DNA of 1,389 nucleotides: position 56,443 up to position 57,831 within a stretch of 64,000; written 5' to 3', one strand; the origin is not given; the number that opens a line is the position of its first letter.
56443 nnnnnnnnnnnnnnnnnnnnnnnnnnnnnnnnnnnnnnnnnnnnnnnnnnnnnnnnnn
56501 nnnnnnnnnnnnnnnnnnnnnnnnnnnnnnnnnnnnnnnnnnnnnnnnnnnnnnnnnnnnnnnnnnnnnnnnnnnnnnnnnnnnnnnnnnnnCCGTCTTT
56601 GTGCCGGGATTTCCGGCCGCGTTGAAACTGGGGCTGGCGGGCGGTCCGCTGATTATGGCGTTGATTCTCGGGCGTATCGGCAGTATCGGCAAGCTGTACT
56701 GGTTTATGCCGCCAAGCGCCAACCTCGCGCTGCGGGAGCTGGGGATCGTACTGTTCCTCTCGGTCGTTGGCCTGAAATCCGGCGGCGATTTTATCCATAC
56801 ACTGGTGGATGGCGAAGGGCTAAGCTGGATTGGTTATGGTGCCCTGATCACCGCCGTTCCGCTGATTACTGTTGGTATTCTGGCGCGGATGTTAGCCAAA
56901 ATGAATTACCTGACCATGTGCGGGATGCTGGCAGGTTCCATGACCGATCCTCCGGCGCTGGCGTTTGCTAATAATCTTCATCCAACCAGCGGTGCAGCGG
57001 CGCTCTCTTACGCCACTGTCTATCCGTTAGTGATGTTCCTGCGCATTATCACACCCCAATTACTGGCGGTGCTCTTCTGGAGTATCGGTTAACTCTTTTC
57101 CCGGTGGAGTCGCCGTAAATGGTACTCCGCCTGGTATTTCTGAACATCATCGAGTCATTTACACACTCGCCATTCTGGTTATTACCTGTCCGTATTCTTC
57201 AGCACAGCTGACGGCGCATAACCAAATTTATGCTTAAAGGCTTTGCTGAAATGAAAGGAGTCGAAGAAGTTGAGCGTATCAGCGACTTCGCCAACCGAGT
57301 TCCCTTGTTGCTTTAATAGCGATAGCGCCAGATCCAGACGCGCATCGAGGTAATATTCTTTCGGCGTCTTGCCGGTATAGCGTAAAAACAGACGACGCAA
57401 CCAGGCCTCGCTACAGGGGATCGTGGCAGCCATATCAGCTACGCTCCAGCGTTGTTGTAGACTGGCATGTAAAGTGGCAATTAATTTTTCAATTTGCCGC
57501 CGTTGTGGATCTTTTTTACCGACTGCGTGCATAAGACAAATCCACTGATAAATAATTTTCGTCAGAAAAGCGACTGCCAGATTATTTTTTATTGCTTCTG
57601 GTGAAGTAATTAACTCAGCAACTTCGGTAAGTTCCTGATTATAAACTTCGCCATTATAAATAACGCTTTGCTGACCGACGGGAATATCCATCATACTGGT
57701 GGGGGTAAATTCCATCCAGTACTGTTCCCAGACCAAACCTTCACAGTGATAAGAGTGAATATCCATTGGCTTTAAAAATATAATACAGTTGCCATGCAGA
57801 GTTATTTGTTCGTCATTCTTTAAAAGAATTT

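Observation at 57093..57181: yidE and yidL are separated by only 89 bp; the K-12 yidP-glvCBG segment appears absent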

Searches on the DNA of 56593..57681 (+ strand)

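Call 3: search_dna_similar(query=window:56593-57681:+, collection=ecoli_genomes, mode=near, max_rows=40, rows=spread)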
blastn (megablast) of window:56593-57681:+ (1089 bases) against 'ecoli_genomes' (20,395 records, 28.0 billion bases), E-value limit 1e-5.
Records with a match: 5418; places in all: 9389; records where one place covers at least 80% of the query: 1137.
Genomes with a match: 5418 of 5426; with a place that covers at least 80% of the query: 1137. Places per genome that has any: lowest 1, median 2, highest 2. On chromosomes: 9389 places; on plasmids: 0.
Best place of each record, by identity: >=99% 559; 95-99% 4731; 90-95% 128.
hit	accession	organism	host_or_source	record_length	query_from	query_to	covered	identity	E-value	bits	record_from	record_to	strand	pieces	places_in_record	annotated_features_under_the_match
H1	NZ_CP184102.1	Escherichia coli strain AZ 187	Homo sapiens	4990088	1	1089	100%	100.0%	0e+0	2027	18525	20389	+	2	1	IS1 family transposase | yidE: putative transporter | helix-turn-helix transcriptional regulator | AraC family ligand binding domain-containing protein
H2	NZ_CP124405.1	Escherichia coli strain AVS0935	environmental: river near WWTP effluent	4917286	1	1089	100%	100.0%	0e+0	2012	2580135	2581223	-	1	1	yidL: AraC family transcriptional regulator | yidE: putative transporter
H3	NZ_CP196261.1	Escherichia coli strain AH21C082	Homo sapiens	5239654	1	1089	100%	100.0%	0e+0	2012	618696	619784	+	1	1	yidE: putative transporter | yidL: AraC family transcriptional regulator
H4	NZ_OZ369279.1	Escherichia coli strain Esc25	not applicable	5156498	1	1089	100%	100.0%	0e+0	2012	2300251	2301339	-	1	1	yidL: AraC family transcriptional regulator | yidE: putative transporter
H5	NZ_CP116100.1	Escherichia coli strain DETEC-P881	ICU patient oral swab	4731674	1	1089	100%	99.1%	0e+0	1956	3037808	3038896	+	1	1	yidE: putative transporter | yidL: AraC family transcriptional regulator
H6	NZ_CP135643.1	Escherichia coli strain TUM17543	missing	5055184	1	1089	100%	97.9%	0e+0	1884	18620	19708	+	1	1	yidE: putative transporter | yidL: AraC family transcriptional regulator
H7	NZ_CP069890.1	Escherichia coli strain FDAARGOS_1295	Homo sapiens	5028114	1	1089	100%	97.8%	0e+0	1879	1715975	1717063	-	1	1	yidL: AraC family transcriptional regulator | yidE: putative transporter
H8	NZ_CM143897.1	Escherichia coli strain E23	Homo sapiens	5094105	1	1089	100%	97.8%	0e+0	1879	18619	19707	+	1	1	yidE: putative transporter | yidL: helix-turn-helix transcriptional regulator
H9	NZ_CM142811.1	Escherichia coli strain GPEC464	chicken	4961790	1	1089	100%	96.6%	0e+0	1807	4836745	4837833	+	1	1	yidE: putative transporter | yidL: helix-turn-helix transcriptional regulator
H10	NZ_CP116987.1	Escherichia coli strain MLI107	Homo sapiens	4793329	1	546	50%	96.3%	0e+0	898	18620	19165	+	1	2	yidE: putative transporter | yidP: GntR family transcriptional regulator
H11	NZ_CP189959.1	Escherichia coli strain c1-17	Homo sapiens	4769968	1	546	50%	96.3%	0e+0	898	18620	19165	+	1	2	yidE: putative transporter | yidP: GntR family transcriptional regulator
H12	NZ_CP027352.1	Escherichia coli strain 2012C-4606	missing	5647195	1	546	50%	96.2%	0e+0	893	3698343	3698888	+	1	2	yidE: putative transporter | yidP: GntR family transcriptional regulator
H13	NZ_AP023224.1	Escherichia coli strain YJ1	Homo sapiens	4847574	1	546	50%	96.2%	0e+0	893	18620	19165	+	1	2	yidE: putative transporter | yidP: GntR family transcriptional regulator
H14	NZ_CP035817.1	Escherichia coli strain E7476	Homo sapiens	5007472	1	546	50%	96.2%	0e+0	893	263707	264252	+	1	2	yidE: putative transporter | yidP: GntR family transcriptional regulator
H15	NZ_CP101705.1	Escherichia coli strain 035152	Homo sapiens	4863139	1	546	50%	96.2%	0e+0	893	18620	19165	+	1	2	yidE: putative transporter | yidP: GntR family transcriptional regulator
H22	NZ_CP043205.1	Escherichia coli O16:H48 strain PG20180054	mouse gut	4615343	1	546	50%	96.0%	0e+0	887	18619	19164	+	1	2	yidE: putative transporter | yidP: GntR family transcriptional regulator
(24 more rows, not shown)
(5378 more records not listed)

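Call 5: get_annotated_region(hit=H22, flank=9000)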
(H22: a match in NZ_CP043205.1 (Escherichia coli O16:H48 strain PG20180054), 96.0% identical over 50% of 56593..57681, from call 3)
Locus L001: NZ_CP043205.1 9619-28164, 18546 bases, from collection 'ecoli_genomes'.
description: Escherichia coli O16:H48 strain PG20180054 chromosome, complete genome
organism: Escherichia coli O16:H48 strain PG20180054 (NCBI taxid 2605619)
replicon: chromosome; assembly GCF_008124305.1
host: -; source: mouse gut; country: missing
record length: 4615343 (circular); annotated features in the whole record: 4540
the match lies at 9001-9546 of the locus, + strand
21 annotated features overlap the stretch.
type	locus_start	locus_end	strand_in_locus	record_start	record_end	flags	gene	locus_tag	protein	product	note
CDS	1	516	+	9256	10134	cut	dgoK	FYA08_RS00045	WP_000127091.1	2-dehydro-3-deoxygalactonokinase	-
CDS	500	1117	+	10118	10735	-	dgoA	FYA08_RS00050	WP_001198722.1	2-dehydro-3-deoxy-6-phosphogalactonate aldolase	-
CDS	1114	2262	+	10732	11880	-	dgoD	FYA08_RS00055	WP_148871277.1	galactonate dehydratase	-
CDS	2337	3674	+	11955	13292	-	dgoT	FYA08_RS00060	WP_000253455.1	MFS transporter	-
CDS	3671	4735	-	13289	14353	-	cbrA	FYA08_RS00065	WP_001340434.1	colicin M resistance lipid reductase CbrA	-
CDS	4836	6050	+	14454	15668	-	yidR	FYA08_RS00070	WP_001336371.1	DUF3748 domain-containing protein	-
CDS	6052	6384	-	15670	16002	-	yidQ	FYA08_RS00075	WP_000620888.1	YceK/YidQ family lipoprotein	-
sequence_feature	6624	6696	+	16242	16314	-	-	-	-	-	ROSE (Repression Of Heat Shock gene Expression) occurs in the 5'-region of heat shock genes and acts as an RNA ...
CDS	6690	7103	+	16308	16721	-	ibpA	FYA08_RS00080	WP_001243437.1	small heat shock chaperone IbpA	-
CDS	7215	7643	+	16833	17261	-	ibpB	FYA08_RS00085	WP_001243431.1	small heat shock chaperone IbpB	-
CDS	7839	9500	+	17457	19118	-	yidE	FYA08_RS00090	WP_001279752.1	putative transporter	-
CDS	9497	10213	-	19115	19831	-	yidP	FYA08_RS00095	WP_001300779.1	GntR family transcriptional regulator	-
CDS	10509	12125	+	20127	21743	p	-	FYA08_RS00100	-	PTS sugar transporter subunit IIB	internal stop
CDS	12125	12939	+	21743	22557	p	-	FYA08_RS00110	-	hypothetical protein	frameshifted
CDS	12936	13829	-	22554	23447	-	yidL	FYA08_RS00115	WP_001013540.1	helix-turn-helix transcriptional regulator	-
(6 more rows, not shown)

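Call 6: get_annotated_region(hit=H2, flank=6000)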
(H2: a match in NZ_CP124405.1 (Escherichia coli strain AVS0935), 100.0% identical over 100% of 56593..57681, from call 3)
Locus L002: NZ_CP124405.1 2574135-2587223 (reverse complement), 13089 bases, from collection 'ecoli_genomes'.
description: Escherichia coli strain AVS0935 chromosome, complete genome
organism: Escherichia coli strain AVS0935 (NCBI taxid 562)
replicon: chromosome; assembly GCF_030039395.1
host: -; source: environmental: river near WWTP effluent; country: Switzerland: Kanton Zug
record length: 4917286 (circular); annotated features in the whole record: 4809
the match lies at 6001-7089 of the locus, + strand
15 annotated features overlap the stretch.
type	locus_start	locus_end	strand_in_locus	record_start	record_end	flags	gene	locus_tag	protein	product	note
CDS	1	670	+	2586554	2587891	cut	dgoT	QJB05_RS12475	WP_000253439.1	MFS transporter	-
CDS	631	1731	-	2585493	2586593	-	cbrA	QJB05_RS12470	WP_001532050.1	colicin M resistance lipid reductase CbrA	-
CDS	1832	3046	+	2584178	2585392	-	yidR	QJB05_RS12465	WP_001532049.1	DUF3748 domain-containing protein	-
CDS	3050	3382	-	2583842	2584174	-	yidQ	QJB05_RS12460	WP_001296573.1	YceK/YidQ family lipoprotein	-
sequence_feature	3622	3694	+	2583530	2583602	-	-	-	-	-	ROSE (Repression Of Heat Shock gene Expression) occurs in the 5'-region of heat shock genes and acts as an RNA ...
CDS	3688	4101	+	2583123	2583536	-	ibpA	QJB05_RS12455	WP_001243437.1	small heat shock chaperone IbpA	-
CDS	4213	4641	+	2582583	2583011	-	ibpB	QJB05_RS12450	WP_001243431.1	small heat shock chaperone IbpB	-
CDS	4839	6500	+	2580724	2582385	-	yidE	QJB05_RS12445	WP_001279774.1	putative transporter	-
CDS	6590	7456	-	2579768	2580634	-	yidL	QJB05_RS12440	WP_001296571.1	AraC family transcriptional regulator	-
CDS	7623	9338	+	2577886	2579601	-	yidK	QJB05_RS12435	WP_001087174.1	solute:sodium symporter family transporter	-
CDS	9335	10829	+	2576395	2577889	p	yidJ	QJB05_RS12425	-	sulfatase-like hydrolase/transferase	frameshifted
CDS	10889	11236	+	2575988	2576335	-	yidH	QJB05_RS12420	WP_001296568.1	YidH family protein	-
CDS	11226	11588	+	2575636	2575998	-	yidG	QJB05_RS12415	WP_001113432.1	DUF202 domain-containing protein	-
CDS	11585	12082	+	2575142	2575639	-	yidF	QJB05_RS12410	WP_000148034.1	radical SAM protein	-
CDS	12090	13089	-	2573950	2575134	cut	emrD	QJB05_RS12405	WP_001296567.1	multidrug efflux MFS transporter EmrD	-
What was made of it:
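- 55407..57092 (+): yidE (putative AspT/YidE/YbjL-family transporter). The RefSeq start corresponds to window 55431. Annotated yidE in identical genomes (calls 3, 6).
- Checked: RefSeq annotation of an identical junction (AVS0935, call 6) names them yidE and yidL, 89 bp apart.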

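Call 11: search_dna_similar(query=L001:9501-12935:+, collection=ecoli_genomes, mode=near, max_rows=40, rows=spread)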
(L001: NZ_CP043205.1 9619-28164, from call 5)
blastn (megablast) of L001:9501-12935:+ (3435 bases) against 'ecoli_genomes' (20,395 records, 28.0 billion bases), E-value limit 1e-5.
Records with a match: 4385; places in all: 4396; records where one place covers at least 80% of the query: 4269.
Genomes with a match: 4385 of 5426; with a place that covers at least 80% of the query: 4269. Places per genome that has any: lowest 1, median 1, highest 3. On chromosomes: 4396 places; on plasmids: 0.
Best place of each record, by identity: >=99% 2561; 95-99% 1823; 80-90% 1.
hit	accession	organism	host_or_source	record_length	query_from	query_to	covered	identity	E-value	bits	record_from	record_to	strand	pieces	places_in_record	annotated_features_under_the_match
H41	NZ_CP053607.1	Escherichia coli strain NEB5-alpha_F'Iq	not applicable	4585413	1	3435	100%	100.0%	0e+0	6361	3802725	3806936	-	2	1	PTS sugar transporter subunit IIB | hypothetical protein | yidP: GntR family transcriptional regulator | IS1-like element IS1A family transposase | PTS transporter subunit EIIC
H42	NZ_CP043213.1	Escherichia coli O16:H48 strain CV601gfp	missing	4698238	1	3435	100%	100.0%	0e+0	6344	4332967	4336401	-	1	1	PTS sugar transporter subunit IIB | hypothetical protein | yidP: GntR family transcriptional regulator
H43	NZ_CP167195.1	Escherichia coli strain C600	Homo sapiens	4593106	1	3435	100%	100.0%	0e+0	6344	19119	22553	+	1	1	PTS sugar transporter subunit IIB | hypothetical protein | yidP: GntR family transcriptional regulator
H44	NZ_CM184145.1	Escherichia coli strain K12 MG1655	Laboratory stock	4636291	1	3435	100%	100.0%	0e+0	6344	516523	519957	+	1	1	PTS sugar transporter subunit IIB | family 4 glycosyl hydrolase | yidP: GntR family transcriptional regulator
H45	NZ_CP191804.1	Escherichia coli strain EcE.CRE.COL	Homo sapiens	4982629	1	3435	100%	100.0%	0e+0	6338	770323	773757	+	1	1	PTS sugar transporter subunit IIB | hypothetical protein | yidP: GntR family transcriptional regulator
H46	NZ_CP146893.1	Escherichia coli strain C21-2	cat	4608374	1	3435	100%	99.9%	0e+0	6333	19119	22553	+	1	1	PTS sugar transporter subunit IIB | hypothetical protein | yidP: GntR family transcriptional regulator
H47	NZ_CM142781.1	Escherichia coli strain GPEC1292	chicken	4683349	1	3435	100%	99.9%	0e+0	6327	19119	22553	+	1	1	PTS sugar transporter subunit IIB | family 4 glycosyl hydrolase | yidP: GntR family transcriptional regulator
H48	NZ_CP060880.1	Escherichia coli strain EC26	Homo sapiens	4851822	1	3435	100%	99.9%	0e+0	6322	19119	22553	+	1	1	PTS sugar transporter subunit IIB | hypothetical protein | yidP: GntR family transcriptional regulator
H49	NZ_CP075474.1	Escherichia coli strain NT1N28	pig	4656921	1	3435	100%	99.6%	0e+0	6266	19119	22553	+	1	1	PTS sugar transporter subunit IIB | hypothetical protein | yidP: GntR family transcriptional regulator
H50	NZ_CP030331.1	Escherichia coli strain AR_452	missing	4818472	1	3435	100%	99.3%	0e+0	6205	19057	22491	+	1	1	PTS sugar transporter subunit IIB | hypothetical protein | yidP: GntR family transcriptional regulator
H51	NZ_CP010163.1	Escherichia coli strain H2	not applicable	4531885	1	3435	100%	99.2%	0e+0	6233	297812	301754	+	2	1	PTS sugar transporter subunit IIB | 6-phospho-alpha-glucosidase | yidP: GntR family transcriptional regulator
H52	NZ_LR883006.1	Escherichia coli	-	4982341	1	3435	100%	99.2%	0e+0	6200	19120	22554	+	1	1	PTS sugar transporter subunit IIB | hypothetical protein | yidP: GntR family transcriptional regulator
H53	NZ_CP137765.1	Escherichia coli strain GCEC19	missing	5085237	1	3435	100%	99.2%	0e+0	6194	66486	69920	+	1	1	PTS sugar transporter subunit IIB | hypothetical protein | yidP: GntR family transcriptional regulator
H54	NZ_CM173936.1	Escherichia coli strain E272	Homo sapiens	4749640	1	3435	100%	99.2%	0e+0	6217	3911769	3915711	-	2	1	PTS sugar transporter subunit IIB | 6-phospho-alpha-glucosidase | yidP: GntR family transcriptional regulator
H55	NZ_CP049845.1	Escherichia coli strain UPEC-245U/190328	Homo sapiens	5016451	1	3435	100%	99.2%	0e+0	6183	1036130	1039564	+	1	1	PTS sugar transporter subunit IIB | hypothetical protein | yidP: GntR family transcriptional regulator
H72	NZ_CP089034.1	Escherichia coli O157:H7 strain 6535NalR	Homo sapiens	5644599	1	3435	100%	98.7%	0e+0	6123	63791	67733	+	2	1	PTS sugar transporter subunit IIB | 6-phospho-alpha-glucosidase | yidP: GntR family transcriptional regulator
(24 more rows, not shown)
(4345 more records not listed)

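Call 13: get_annotated_region(hit=H72, flank=3000)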
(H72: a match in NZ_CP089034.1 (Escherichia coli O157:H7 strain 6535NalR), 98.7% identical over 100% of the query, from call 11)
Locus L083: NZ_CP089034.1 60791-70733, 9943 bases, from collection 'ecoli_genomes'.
description: Escherichia coli O157:H7 strain 6535NalR chromosome, complete genome
organism: Escherichia coli O157:H7 strain 6535NalR (NCBI taxid 83334)
replicon: chromosome; assembly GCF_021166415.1
host: Homo sapiens; source: laboratory mutant of 6535; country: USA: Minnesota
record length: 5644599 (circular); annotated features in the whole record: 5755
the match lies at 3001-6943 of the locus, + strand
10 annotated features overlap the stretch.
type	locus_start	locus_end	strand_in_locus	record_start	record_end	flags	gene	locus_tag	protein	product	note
sequence_feature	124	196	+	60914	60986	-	-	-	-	-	ROSE (Repression Of Heat Shock gene Expression) occurs in the 5'-region of heat shock genes and acts as an RNA ...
CDS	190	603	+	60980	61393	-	ibpA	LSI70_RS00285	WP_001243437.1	small heat shock chaperone IbpA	-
CDS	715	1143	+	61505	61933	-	ibpB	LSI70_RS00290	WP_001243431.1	small heat shock chaperone IbpB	-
CDS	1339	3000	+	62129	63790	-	yidE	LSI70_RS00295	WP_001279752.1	putative transporter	-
CDS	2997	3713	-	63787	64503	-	yidP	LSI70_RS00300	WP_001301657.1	GntR family transcriptional regulator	-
CDS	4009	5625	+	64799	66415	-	-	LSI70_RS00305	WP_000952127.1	PTS sugar transporter subunit IIB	-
CDS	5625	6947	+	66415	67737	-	-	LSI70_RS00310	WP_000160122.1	6-phospho-alpha-glucosidase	-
CDS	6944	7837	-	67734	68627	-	yidL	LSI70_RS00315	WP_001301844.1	helix-turn-helix transcriptional regulator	-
CDS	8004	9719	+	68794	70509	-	yidK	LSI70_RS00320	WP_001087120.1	solute:sodium symporter family transporter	-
CDS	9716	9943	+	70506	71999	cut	yidJ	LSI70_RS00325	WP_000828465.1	sulfatase-like hydrolase/transferase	-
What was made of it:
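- On Empty integration site of a genomic island or mobile element: The annotation of the intact allele lists only yidP, a PTS IIBC and a 6-phospho-alpha-glucosidase (call 13).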

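Call 16: search_dna_similar(query=window:57085-57215:+, collection=ecoli_genomes, mode=near, max_rows=60, rows=spread)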
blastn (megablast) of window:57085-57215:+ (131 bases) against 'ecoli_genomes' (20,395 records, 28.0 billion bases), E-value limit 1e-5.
Records with a match: 1137; places in all: 1137; records where one place covers at least 80% of the query: 1136.
Genomes with a match: 1137 of 5426; with a place that covers at least 80% of the query: 1136. Places per genome that has any: lowest 1, median 1, highest 1. On chromosomes: 1137 places; on plasmids: 0.
Best place of each record, by identity: >=99% 1054; 95-99% 83.
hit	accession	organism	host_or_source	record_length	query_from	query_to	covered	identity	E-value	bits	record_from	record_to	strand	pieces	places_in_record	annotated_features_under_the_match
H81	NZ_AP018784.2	Escherichia coli strain SK1144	-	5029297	1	131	100%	100.0%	2e-61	243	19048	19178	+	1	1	yidL: AraC family transcriptional regulator | yidE: putative transporter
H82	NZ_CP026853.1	Escherichia coli strain MS7163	Homo sapiens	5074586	1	131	100%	100.0%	2e-61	243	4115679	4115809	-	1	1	yidL: AraC family transcriptional regulator | yidE: putative transporter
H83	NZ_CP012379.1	Escherichia coli strain PAR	cockatoo feces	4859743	1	131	100%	100.0%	2e-61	243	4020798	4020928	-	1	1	yidL: helix-turn-helix transcriptional regulator | yidE: putative transporter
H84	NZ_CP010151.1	Escherichia coli strain D8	dog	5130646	1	131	100%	100.0%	2e-61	243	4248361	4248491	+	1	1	yidL: AraC family transcriptional regulator | yidE: putative transporter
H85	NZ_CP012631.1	Escherichia coli strain SF-173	Homo sapiens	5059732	1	131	100%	100.0%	2e-61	243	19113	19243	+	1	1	yidL: AraC family transcriptional regulator | yidE: putative transporter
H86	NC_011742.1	Escherichia coli S88 strain S88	-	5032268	1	131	100%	100.0%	2e-61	243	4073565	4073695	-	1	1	yidL: AraC family transcriptional regulator | yidE: putative transporter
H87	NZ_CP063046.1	Escherichia coli strain KC-Dl-1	Delphinapterus leucas (Beluga whale)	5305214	1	131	100%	100.0%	2e-61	243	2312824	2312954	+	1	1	yidL: AraC family transcriptional regulator | yidE: putative transporter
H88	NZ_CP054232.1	Escherichia coli strain EcPF7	Homo sapiens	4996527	1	131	100%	100.0%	2e-61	243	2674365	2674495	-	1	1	yidL: AraC family transcriptional regulator | yidE: putative transporter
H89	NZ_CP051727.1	Escherichia coli strain SCU-111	Homo sapiens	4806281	1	131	100%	100.0%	2e-61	243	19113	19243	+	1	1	yidL: AraC family transcriptional regulator | yidE: putative transporter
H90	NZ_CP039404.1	Escherichia coli strain 377323_2f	Homo sapiens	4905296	1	131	100%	100.0%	2e-61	243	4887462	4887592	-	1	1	yidL: AraC family transcriptional regulator | yidE: putative transporter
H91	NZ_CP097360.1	Escherichia coli strain AGR4587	water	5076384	1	131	100%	100.0%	2e-61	243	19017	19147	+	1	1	yidL: AraC family transcriptional regulator | yidE: putative transporter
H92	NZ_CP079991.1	Escherichia coli strain KMS2005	laboratory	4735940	1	131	100%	100.0%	2e-61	243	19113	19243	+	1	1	yidL: AraC family transcriptional regulator | yidE: putative transporter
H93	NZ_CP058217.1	Escherichia coli Nissle 1917 strain Nissle 1917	Homo sapiens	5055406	1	131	100%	100.0%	2e-61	243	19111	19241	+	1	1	yidL: helix-turn-helix transcriptional regulator | yidE: putative transporter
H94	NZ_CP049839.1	Escherichia coli strain UPEC-455U/190220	Homo sapiens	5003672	1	131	100%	100.0%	2e-61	243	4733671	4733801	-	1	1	yidL: helix-turn-helix transcriptional regulator | yidE: putative transporter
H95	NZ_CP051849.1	Escherichia coli strain SCU-101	Homo sapiens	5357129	1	131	100%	100.0%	2e-61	243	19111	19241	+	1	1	yidL: AraC family transcriptional regulator | yidE: putative transporter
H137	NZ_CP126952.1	Escherichia coli O78:H4 strain APEC E12049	Gallus gallus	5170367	1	131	100%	98.5%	4e-58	231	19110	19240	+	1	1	yidL: helix-turn-helix transcriptional regulator | yidE: putative transporter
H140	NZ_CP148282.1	Escherichia coli strain Z1323PEC0010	Dog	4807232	1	54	41%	98.1%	6e-17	95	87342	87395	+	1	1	yidP: GntR family transcriptional regulator | yidE: putative transporter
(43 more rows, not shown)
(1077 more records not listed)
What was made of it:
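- Checked: A 131-bp junction-spanning query matches 1,137 of 5,426 complete E. coli genomes, 1,136 of them over at least 80% of the query (call 16), and the 1,089-bp query is contiguous in 1,137 (call 3).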
